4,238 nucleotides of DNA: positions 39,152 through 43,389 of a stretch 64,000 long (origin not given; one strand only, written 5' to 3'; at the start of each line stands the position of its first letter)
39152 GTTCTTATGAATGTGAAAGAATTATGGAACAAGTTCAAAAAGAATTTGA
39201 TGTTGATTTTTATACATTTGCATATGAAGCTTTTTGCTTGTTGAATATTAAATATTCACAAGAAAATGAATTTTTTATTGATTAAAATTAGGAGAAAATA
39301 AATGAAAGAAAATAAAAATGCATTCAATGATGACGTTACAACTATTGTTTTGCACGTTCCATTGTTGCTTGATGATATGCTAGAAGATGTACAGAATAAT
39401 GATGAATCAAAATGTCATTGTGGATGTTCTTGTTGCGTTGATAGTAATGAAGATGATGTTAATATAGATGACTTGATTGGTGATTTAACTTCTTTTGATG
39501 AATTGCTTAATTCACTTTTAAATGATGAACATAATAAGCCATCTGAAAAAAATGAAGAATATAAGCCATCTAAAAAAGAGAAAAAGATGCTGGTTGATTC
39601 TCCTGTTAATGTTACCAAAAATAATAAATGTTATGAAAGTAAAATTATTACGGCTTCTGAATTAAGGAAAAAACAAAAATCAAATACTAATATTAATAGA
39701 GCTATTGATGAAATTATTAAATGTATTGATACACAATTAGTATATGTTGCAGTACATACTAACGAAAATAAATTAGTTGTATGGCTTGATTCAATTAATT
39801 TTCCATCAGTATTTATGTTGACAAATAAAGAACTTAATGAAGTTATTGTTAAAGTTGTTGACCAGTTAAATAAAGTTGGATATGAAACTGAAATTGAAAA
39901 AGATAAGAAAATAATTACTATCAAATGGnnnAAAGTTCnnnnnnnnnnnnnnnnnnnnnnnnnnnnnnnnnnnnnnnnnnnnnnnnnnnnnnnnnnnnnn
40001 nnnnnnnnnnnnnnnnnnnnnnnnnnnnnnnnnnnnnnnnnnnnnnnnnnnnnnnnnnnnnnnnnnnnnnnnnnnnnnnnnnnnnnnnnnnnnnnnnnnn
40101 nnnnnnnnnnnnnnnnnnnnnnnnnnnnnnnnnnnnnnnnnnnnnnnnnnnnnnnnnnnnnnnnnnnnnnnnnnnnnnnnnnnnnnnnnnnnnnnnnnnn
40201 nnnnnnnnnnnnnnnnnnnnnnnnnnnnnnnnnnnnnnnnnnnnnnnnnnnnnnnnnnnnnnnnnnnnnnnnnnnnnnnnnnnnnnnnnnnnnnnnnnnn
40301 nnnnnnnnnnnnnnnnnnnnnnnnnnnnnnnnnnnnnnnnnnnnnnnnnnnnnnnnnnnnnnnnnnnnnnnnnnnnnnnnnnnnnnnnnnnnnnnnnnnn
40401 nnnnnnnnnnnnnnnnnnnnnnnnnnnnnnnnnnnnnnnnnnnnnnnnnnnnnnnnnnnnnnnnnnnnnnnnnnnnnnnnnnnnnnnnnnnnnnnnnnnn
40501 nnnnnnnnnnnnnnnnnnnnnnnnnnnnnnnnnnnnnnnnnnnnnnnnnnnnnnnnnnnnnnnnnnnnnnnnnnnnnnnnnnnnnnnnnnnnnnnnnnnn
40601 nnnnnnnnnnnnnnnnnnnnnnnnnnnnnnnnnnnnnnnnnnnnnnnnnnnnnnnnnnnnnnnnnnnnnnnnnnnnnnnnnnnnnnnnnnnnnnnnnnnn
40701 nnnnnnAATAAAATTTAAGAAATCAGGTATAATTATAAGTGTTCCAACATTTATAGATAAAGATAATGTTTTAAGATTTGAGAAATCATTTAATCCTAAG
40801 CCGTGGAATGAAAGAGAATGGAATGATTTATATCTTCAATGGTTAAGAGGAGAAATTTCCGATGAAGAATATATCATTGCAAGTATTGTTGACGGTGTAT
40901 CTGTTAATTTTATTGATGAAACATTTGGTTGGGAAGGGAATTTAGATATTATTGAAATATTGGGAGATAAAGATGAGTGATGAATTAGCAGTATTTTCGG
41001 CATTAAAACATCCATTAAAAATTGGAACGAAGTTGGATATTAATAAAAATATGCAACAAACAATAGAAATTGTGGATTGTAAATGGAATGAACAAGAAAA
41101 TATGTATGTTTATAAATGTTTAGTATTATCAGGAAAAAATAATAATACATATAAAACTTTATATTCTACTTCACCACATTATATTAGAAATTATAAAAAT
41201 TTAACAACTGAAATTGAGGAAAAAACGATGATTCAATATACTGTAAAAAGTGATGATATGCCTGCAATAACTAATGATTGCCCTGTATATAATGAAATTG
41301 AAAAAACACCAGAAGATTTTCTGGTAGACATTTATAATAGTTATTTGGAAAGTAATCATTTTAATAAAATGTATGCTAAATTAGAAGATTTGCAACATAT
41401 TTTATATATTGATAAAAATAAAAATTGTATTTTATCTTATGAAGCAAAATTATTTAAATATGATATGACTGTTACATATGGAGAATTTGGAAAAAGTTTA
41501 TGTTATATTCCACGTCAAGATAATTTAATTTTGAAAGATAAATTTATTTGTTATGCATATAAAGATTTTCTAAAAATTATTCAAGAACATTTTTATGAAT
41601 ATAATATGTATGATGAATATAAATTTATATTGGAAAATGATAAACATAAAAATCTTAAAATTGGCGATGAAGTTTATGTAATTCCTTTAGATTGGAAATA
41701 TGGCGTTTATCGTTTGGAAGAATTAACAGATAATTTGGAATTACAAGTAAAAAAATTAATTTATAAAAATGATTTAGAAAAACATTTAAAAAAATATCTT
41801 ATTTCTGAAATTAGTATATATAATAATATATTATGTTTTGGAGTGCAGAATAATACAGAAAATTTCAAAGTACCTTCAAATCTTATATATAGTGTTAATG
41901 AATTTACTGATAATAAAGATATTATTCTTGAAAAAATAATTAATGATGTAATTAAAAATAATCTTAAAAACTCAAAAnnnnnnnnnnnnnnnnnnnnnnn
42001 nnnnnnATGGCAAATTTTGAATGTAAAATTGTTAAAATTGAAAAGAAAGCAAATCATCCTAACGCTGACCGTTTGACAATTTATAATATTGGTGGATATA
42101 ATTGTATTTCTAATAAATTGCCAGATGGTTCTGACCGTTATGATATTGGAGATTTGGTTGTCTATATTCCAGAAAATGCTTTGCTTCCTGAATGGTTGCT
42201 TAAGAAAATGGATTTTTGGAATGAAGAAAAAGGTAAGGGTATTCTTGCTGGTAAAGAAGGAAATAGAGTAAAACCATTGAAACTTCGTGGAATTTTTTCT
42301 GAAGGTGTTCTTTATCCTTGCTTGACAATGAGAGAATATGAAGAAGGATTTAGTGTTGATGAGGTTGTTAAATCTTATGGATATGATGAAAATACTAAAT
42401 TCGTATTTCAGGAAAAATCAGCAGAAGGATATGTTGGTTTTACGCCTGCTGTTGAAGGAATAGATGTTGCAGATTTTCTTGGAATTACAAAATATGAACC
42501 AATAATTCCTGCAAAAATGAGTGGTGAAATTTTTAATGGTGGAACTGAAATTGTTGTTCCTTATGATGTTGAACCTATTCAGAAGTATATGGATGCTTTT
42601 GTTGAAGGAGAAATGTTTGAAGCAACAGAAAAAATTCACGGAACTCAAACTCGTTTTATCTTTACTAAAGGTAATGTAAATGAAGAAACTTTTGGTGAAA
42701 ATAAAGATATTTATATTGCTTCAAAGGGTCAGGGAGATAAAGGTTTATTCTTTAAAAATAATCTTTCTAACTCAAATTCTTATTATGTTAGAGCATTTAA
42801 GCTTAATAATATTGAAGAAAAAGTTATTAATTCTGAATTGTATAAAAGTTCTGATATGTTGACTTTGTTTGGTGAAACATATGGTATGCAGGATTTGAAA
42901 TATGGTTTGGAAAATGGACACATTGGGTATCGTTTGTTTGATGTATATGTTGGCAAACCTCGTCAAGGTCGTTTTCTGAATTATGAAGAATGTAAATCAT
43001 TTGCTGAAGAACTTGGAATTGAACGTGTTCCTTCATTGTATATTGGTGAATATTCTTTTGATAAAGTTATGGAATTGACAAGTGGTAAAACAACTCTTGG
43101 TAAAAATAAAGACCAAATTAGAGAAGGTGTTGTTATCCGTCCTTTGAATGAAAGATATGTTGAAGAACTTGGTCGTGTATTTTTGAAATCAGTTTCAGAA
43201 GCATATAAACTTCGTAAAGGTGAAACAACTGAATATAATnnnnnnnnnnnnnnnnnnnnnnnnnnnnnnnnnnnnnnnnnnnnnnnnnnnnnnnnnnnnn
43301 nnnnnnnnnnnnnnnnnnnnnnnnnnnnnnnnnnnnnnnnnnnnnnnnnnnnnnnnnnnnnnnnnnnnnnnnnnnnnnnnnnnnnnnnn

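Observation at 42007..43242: Fusion of a tRNA-binding OB-fold domain to an Rnl2-family RNA ligase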

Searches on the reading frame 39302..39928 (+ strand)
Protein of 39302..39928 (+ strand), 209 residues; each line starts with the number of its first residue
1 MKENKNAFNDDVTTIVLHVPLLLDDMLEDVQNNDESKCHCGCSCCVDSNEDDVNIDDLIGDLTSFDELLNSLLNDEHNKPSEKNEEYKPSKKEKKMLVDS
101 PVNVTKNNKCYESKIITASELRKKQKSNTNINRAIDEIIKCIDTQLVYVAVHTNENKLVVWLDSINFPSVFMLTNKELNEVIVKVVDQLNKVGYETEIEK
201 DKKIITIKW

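Call 19: search_protein_families(library=pfam, proteins=[window:39302-39928:+], max_evalue=0.01)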
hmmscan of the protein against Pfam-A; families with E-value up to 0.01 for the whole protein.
window:39302-39928:+ (209 aa): 0 families

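Call 38: search_protein_families(library=phrogs, proteins=[window:39302-39928:+], max_evalue=0.01)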
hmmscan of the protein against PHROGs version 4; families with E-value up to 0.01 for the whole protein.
window:39302-39928:+ (209 aa): 2 families
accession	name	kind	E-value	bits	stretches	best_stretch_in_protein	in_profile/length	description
phrog_5321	-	unknown function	0.00093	20.7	1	116-202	2-80/92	-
phrog_14742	-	unknown function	0.0019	19.4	1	23-94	49-120/133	-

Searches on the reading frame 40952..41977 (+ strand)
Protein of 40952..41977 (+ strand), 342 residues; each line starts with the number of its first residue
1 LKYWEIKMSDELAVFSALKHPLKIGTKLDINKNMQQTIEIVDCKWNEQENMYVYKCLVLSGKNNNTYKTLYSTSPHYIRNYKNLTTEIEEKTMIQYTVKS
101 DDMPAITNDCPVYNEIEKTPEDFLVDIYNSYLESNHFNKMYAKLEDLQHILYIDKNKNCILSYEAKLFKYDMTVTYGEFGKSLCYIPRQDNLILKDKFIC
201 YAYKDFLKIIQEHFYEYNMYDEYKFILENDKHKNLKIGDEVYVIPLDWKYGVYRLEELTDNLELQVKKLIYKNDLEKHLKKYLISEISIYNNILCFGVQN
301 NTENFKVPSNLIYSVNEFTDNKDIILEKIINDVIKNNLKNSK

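Call 19: search_protein_families(library=pfam, proteins=[window:40952-41977:+], max_evalue=0.01)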
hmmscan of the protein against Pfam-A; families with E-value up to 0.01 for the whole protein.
window:40952-41977:+ (342 aa): 0 families

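Call 38: search_protein_families(library=phrogs, proteins=[window:40952-41977:+], max_evalue=0.01)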
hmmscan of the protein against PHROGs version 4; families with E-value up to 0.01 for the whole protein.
window:40952-41977:+ (342 aa): 0 families

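Call 51: search_solved_structures(query=window:40952-41977:+, max_evalue=1)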
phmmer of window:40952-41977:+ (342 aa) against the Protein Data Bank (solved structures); distinct sequences matched with E-value up to 1: 2.
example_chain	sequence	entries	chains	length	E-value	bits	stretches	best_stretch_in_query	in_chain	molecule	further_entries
9l7p_E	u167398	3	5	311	0.35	13.4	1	90-162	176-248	Retron St85 family RNA-directed DNA polymerase | Retron I-A Ec78 reverse transcriptase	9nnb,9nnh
9kjx_A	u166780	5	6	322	0.38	13.3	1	90-162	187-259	RNA-directed DNA polymerase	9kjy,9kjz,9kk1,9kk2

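Call 69: search_protein_families(library=ncbifam, proteins=[window:40952-41977:+], max_evalue=0.01)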
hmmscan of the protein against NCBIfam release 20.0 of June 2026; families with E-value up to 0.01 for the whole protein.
window:40952-41977:+ (342 aa): 1 family
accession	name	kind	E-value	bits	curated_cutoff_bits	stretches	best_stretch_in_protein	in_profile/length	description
NF007129.0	PRK09570.1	equivalog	0.0075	16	83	0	77-123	12-58/80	DNA-directed RNA polymerase subunit H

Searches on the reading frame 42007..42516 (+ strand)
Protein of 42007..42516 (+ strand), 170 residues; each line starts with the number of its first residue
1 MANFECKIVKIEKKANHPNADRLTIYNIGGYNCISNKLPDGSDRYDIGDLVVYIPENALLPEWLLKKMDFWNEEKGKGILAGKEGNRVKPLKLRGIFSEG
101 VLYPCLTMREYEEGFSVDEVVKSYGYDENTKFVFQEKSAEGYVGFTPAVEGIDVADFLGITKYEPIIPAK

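Call 36: search_solved_structures(query=A2, max_evalue=1, show_alignments=0)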
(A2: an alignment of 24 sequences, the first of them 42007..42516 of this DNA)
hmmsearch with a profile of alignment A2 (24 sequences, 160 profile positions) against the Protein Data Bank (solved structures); distinct sequences matched with E-value up to 1: 19.
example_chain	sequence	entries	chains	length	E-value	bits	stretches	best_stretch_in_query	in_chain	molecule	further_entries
6vt9_A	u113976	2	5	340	9.1e-09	38.6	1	19-159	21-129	RNA ligase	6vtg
6vt4_A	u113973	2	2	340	9.1e-09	38.6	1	19-159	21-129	RNA Ligase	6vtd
5cot_A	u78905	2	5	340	9.1e-09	38.6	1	19-159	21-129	Naegleria gruberi RNA ligase | RNA ligase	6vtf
6vt3_A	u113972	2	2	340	9.2e-09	38.6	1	19-159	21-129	RNA Ligase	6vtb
6vt8_A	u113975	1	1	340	9.2e-09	38.6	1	19-159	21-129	RNA Ligase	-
6vt1_A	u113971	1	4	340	9.3e-09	38.5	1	19-159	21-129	RNA Ligase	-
5cou_A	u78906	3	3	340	9.3e-09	38.5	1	19-159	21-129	Naegleria gruberi RNA ligase | RNA ligase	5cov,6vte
6vt0_A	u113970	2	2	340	9.3e-09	38.5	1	19-159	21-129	RNA Ligase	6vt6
6vt5_A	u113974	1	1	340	1.6e-07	34.6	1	19-157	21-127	RNA Ligase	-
5h34_A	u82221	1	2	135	2.4e-06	30.7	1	2-29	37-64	Methionine-tRNA ligase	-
1mkh_A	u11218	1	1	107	1e-05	28.6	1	2-29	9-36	C-terminal domain of Methionyl-tRNA synthetase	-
1rqg_A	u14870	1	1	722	0.0014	21.7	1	2-29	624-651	Methionyl-tRNA synthetase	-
1ntg_A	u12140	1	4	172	0.0021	21.1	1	4-29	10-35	Tyrosyl-tRNA synthetase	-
3ers_X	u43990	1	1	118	0.0085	19.2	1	2-29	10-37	tRNA-binding protein ygjH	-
3bu2_A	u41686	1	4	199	0.031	17.3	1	8-65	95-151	Putative tRNA-binding protein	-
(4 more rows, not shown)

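Call 41: predict_structure(alignment_id=A2)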
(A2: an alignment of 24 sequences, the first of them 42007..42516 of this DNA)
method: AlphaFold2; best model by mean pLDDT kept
length: 170 residues; sequences in the alignment: 24
mean_pLDDT: 87.1   pTM: 0.83
mean pLDDT of the five models: 87.1, 86.1, 84.8, 83.0, 81.7
residues with pLDDT >= 90: 105; 70-90: 47; 50-70: 17; < 50: 1
segments of 3 or more residues with pLDDT < 50: none
pLDDT, mean of each block of 10 residues (from residue 1): 84 91 90 91 93 95 92 94 93 88 90 63 79 77 85 95 82
secondary structure, 60 per line:
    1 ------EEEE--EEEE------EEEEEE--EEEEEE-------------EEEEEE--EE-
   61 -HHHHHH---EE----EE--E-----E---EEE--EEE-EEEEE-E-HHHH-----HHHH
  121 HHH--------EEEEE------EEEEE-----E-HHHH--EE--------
elements in order: E7-10 E13-16 E23-28 E31-36 E50-55 H62-67 E91-93 E96-98 E100-104 H108-111 H117-123 E132-136 E143-147 H155-158

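Call 72: search_protein_families(library=pfam, proteins=[window:42007-42516:+], max_evalue=10)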
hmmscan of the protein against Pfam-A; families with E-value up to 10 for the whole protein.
window:42007-42516:+ (170 aa): 2 families
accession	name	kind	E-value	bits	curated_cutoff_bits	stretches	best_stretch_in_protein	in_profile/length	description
PF21189.3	PHA02142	-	4.9e-09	37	27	1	8-104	4-91/92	PHA02142 OB-fold domain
PF01588.26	tRNA_bind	-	0.1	13.1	27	1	7-28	2-23/96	Putative tRNA binding domain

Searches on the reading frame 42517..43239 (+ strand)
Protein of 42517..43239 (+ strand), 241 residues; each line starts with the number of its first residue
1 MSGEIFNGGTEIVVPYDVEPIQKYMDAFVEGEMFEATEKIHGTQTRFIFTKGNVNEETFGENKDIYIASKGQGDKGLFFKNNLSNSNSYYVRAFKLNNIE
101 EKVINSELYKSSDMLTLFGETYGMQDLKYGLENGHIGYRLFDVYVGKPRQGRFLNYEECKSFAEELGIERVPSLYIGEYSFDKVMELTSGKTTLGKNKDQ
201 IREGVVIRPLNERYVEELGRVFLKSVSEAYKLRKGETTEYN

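Call 72: search_protein_families(library=pfam, proteins=[window:42517-43239:+], max_evalue=10)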
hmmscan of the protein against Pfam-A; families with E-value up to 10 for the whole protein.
window:42517-43239:+ (241 aa): 2 families
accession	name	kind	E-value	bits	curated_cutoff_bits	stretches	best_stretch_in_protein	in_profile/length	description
PF09414.15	RNA_ligase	-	5.9e-24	85.6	27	1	34-225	3-170/171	RNA ligase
PF00568.29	WH1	-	0.07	13.5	22.4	1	84-113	44-72/111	WH1 domain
